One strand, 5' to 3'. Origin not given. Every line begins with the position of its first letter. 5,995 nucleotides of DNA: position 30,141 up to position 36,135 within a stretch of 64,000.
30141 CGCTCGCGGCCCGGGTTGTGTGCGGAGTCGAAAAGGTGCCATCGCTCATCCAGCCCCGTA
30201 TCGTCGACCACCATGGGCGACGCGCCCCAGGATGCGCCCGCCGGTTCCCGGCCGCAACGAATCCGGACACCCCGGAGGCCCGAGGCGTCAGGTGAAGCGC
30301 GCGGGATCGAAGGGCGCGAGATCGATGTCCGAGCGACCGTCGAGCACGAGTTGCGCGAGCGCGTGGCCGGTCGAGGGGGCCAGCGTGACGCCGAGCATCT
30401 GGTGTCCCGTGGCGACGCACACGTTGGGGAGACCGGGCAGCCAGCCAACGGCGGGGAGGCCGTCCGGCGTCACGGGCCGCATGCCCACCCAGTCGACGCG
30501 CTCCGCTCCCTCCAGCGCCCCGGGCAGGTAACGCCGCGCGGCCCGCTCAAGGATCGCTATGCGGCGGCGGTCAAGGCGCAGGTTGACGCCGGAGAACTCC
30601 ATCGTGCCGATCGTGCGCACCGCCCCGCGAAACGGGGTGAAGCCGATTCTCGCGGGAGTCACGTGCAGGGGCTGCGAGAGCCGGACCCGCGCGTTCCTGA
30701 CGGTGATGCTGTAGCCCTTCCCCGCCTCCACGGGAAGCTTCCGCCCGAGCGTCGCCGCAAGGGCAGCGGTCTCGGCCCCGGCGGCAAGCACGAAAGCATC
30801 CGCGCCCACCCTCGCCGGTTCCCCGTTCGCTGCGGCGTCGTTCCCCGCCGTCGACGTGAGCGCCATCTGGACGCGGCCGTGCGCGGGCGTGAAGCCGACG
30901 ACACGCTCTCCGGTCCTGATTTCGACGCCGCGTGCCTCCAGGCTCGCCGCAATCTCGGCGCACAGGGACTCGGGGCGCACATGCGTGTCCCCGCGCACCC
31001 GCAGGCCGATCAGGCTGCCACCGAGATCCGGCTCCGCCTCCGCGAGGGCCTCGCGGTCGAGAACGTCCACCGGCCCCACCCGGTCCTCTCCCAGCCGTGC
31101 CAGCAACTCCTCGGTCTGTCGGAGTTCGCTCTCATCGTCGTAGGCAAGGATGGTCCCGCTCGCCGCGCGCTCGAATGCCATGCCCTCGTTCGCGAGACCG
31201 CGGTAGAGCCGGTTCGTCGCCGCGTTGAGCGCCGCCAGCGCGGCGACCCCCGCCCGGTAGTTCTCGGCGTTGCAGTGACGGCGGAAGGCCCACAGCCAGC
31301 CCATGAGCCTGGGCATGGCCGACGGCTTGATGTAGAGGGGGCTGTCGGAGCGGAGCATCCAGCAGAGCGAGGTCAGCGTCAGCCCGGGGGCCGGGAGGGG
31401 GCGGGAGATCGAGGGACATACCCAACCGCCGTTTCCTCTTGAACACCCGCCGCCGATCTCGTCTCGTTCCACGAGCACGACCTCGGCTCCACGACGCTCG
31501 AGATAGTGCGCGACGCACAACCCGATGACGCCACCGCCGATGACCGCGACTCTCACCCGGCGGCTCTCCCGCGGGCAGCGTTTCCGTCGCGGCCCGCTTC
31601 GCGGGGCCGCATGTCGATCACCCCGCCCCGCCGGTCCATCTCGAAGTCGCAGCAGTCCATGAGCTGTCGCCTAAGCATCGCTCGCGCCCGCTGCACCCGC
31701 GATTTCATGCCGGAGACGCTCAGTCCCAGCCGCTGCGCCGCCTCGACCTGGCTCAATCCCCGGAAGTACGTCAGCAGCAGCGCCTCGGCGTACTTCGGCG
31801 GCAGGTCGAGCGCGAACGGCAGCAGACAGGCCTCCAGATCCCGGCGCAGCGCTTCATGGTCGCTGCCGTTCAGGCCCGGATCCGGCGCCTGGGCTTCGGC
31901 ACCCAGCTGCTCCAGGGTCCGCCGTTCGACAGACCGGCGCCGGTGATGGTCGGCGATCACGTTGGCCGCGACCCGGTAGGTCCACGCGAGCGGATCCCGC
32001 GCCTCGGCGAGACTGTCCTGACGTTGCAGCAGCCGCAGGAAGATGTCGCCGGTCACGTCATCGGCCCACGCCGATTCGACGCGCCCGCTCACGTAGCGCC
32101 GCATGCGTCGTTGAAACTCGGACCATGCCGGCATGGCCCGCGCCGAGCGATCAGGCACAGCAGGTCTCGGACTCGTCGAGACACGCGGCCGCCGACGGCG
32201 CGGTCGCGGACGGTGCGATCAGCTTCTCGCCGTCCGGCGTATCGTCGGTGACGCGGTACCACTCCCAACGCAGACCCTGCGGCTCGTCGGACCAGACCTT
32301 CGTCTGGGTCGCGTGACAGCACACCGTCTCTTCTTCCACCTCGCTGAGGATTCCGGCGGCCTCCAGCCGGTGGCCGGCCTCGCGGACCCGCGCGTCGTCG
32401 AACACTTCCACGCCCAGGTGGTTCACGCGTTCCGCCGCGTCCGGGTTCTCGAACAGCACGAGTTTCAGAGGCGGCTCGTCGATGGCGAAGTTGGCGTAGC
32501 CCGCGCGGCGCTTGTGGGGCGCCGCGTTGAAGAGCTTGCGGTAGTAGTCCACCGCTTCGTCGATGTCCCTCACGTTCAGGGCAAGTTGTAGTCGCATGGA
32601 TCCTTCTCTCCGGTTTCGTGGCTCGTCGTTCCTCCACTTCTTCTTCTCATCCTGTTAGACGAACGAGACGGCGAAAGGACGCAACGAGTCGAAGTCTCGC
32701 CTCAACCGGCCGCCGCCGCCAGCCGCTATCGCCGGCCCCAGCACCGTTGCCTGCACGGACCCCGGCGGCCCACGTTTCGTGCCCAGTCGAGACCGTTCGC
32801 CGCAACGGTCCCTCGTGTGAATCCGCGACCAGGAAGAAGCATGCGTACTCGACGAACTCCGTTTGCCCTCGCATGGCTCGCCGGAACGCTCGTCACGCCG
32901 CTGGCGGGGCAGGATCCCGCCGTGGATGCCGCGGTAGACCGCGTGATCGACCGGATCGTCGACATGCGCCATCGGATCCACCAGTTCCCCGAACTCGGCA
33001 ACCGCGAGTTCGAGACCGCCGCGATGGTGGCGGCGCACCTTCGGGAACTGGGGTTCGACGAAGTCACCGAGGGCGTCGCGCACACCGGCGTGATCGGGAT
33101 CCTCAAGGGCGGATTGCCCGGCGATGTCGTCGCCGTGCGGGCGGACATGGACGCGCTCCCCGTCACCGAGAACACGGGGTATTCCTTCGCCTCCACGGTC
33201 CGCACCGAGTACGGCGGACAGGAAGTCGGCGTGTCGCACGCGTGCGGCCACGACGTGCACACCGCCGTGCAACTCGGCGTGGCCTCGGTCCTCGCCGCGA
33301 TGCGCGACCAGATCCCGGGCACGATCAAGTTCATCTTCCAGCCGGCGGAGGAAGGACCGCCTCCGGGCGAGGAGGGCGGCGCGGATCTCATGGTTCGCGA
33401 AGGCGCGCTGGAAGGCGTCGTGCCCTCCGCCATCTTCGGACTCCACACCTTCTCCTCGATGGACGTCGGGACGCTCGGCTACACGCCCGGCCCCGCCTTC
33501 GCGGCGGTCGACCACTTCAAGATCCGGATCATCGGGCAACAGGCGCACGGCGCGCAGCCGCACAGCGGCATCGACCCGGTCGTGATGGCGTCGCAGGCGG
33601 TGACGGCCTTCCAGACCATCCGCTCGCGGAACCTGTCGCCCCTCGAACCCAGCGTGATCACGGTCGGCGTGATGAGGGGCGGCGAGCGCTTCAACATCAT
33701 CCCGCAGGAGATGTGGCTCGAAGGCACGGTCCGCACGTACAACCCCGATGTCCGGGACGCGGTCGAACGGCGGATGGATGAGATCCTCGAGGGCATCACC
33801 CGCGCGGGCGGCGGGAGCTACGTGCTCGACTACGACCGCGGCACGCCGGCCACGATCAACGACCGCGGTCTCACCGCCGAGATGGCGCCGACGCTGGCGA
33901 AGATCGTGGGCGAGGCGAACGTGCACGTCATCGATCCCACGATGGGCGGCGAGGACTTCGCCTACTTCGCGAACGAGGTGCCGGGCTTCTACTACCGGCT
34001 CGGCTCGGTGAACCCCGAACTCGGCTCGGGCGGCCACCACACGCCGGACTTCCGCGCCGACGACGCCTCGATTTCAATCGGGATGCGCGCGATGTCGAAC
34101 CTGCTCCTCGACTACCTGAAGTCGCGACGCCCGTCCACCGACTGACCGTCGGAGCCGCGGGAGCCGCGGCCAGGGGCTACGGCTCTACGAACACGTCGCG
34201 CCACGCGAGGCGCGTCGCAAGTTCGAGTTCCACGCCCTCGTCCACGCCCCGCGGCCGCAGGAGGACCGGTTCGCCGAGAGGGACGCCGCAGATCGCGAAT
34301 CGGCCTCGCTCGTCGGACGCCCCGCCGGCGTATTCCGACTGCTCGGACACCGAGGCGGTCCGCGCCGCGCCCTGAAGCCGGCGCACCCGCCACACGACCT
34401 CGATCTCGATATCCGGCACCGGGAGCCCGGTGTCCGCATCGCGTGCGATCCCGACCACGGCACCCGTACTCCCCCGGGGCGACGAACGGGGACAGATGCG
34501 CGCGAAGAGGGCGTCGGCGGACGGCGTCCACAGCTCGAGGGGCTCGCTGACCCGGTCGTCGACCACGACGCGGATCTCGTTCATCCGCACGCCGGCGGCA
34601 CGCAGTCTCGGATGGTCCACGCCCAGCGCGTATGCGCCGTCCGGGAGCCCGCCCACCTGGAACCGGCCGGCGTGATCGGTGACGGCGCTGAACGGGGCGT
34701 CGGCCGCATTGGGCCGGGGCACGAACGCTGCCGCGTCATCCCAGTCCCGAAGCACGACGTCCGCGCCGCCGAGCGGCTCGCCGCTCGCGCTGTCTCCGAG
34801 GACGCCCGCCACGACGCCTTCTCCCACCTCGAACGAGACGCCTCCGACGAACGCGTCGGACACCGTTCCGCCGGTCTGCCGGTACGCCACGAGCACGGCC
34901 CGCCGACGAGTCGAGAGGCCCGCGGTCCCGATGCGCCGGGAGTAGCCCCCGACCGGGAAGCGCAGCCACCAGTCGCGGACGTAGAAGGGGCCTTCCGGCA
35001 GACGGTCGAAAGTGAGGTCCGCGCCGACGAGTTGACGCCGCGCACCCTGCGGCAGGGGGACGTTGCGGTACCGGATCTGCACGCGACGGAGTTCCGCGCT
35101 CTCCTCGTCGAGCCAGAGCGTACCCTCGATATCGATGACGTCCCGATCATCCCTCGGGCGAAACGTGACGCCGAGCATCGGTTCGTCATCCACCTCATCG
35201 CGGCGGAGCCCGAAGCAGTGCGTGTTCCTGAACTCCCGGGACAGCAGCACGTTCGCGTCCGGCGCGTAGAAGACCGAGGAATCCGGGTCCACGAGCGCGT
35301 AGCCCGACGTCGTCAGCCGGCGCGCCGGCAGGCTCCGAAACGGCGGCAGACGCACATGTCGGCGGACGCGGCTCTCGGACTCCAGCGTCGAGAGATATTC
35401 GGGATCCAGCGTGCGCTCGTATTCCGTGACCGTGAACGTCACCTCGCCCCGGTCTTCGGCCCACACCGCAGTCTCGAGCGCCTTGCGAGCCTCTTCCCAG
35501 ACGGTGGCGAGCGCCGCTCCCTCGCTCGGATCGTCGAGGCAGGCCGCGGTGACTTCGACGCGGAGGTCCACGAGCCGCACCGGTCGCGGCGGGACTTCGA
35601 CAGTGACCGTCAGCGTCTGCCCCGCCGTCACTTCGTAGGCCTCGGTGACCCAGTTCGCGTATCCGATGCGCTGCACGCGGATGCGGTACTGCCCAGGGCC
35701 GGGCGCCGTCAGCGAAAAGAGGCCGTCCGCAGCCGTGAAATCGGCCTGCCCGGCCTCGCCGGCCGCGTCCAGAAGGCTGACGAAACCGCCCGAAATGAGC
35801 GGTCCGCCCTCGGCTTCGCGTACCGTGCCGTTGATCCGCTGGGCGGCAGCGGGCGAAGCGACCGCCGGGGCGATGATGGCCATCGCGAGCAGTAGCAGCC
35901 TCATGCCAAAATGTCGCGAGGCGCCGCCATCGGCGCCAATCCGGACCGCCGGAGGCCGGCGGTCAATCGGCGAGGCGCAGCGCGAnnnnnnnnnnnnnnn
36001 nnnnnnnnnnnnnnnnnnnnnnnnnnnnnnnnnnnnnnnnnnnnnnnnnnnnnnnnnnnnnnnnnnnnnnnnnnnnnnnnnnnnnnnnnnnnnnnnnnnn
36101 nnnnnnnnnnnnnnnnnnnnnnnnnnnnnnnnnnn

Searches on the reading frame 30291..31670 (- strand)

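Call 70: search_protein_families(library=pfam, proteins=[window:30291-31670:-], max_evalue=0.00001)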
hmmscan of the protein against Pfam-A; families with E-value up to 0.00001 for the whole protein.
window:30291-31670:- (460 aa): 4 families
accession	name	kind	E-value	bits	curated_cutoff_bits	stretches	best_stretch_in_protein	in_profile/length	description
PF01266.30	DAO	-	8.4e-63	213.5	27.9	1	40-441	1-353/353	FAD dependent oxidoreductase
PF07992.20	Pyr_redox_2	-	3.8e-10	40.1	26.1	0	35-70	139-174/291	Pyridine nucleotide-disulphide oxidoreductase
PF00070.33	Pyr_redox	-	4.4e-08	34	22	0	40-70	1-31/82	Pyridine nucleotide-disulphide oxidoreductase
PF13450.12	NAD_binding_8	-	6e-06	26.9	21.9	0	43-77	1-35/68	NAD(P)-binding Rossmann-like domain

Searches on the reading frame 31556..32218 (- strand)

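Call 70: search_protein_families(library=pfam, proteins=[window:31556-32218:-], max_evalue=0.00001)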
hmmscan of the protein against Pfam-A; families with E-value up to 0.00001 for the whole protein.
window:31556-32218:- (221 aa): 4 families
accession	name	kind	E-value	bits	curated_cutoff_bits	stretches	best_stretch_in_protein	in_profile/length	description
PF08281.18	Sigma70_r4_2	-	6.3e-13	48.6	25.7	1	139-182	11-54/54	Sigma-70, region 4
PF07638.17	Sigma70_ECF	-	2.6e-09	37.7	21.1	1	58-187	55-184/185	ECF sigma factor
PF04542.20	Sigma70_r2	-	4.2e-08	33.3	24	1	34-96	4-69/71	Sigma-70 region 2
PF04545.22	Sigma70_r4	-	7.4e-08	32.2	24.1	1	139-183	5-49/50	Sigma-70, region 4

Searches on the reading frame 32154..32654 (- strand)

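Call 70: search_protein_families(library=pfam, proteins=[window:32154-32654:-], max_evalue=0.00001)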
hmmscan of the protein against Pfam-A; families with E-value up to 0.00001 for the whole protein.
window:32154-32654:- (167 aa): 1 family
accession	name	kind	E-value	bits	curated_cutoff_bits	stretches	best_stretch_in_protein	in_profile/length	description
PF00903.31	Glyoxalase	-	2.8e-12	47.5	20.6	1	23-131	4-120/121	Glyoxalase/Bleomycin resistance protein/Dioxygenase superfamily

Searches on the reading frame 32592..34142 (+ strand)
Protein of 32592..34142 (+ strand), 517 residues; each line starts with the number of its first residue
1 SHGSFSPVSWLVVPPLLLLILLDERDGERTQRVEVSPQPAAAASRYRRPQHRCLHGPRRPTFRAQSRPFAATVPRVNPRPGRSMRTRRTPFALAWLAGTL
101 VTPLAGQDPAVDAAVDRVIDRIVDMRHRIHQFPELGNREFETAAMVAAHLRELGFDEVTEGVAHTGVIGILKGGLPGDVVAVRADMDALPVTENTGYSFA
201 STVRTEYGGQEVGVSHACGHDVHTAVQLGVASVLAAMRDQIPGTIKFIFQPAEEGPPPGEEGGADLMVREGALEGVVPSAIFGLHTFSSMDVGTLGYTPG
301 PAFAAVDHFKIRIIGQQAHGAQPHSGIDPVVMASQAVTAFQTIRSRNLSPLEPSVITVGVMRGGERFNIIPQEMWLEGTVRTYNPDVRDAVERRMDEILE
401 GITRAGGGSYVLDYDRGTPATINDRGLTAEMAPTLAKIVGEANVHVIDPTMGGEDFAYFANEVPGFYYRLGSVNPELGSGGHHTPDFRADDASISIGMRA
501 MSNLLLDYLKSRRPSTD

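Call 70: search_protein_families(library=pfam, proteins=[window:32592-34142:+], max_evalue=0.00001)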
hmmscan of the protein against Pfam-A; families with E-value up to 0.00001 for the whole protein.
window:32592-34142:+ (517 aa): 2 families
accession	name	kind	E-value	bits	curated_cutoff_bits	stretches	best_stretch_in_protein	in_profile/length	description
PF01546.33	Peptidase_M20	-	4.7e-38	131.6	24.6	1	181-506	1-205/206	Peptidase family M20/M25/M40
PF07687.19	M20_dimer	-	3.8e-11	43.3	21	1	309-401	9-101/107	Peptidase dimerisation domain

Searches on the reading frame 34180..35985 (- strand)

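Call 70: search_protein_families(library=pfam, proteins=[window:34180-35985:-], max_evalue=0.00001)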
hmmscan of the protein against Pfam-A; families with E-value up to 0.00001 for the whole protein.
window:34180-35985:- (602 aa): 2 families
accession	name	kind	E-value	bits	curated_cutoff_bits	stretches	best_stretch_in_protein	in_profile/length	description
PF13620.12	CarboxypepD_reg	-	8.8e-21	74.5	32.3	2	51-130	2-80/82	Carboxypeptidase regulatory-like domain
PF13715.12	CarbopepD_reg_2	-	1.6e-09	38.1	32.2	0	51-133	1-78/88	CarboxypepD_reg-like domain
